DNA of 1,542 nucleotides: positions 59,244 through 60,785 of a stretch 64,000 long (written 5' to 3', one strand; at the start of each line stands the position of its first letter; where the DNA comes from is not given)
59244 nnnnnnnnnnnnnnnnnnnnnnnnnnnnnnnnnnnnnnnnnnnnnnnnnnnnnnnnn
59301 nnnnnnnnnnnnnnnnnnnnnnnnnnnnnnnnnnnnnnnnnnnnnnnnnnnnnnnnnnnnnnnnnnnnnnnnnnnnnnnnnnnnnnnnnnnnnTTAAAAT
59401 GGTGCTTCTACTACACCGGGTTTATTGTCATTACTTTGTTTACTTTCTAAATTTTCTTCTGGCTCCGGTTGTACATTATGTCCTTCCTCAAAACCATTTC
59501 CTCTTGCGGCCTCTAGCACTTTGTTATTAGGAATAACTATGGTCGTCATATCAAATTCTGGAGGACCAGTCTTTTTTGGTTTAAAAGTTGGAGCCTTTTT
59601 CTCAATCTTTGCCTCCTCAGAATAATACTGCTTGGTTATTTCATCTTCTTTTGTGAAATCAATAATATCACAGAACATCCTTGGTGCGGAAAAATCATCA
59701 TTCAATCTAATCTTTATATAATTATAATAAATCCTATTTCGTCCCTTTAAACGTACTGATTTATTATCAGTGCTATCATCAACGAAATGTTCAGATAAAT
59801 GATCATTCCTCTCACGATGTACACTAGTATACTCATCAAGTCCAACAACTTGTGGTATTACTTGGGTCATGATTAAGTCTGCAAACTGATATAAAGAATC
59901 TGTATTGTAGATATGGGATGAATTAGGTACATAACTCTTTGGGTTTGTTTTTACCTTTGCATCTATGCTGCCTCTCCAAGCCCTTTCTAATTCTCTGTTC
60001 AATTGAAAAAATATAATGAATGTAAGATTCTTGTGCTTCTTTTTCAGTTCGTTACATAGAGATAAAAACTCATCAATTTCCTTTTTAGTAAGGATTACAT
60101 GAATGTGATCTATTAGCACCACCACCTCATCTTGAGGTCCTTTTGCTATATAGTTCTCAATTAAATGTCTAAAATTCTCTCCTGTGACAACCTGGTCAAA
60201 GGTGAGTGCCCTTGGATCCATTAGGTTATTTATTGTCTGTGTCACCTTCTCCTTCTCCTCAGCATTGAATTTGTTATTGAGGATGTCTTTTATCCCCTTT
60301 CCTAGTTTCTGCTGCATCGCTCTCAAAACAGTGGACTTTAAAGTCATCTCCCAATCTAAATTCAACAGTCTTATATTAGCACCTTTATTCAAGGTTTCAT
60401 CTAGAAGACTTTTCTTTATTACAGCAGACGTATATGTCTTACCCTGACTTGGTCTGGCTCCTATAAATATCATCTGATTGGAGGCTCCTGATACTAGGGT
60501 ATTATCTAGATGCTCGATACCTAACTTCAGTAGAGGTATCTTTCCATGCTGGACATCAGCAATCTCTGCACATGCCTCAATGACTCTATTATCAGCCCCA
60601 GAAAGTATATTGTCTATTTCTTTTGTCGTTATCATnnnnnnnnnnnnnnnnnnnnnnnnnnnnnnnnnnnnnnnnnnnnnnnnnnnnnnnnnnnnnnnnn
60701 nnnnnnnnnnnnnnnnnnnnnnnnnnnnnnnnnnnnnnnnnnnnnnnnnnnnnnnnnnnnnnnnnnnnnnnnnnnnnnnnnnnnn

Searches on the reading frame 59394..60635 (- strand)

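Call 11: search_protein_families(library=phrogs, proteins=[window:59394-60635:-], max_evalue=0.001)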
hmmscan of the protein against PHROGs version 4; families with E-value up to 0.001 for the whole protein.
window:59394-60635:- (413 aa): 3 families
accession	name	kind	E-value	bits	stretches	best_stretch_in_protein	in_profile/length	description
phrog_37407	-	DNA, RNA and nucleotide metabolism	7.9e-26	92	1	20-377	12-354/368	DnaB-like replicative helicase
phrog_19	-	DNA, RNA and nucleotide metabolism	4.1e-11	43.5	1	16-257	317-536/621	DnaB-like replicative helicase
phrog_243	-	DNA, RNA and nucleotide metabolism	1.4e-05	25.2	1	36-216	21-195/273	DnaB-like replicative helicase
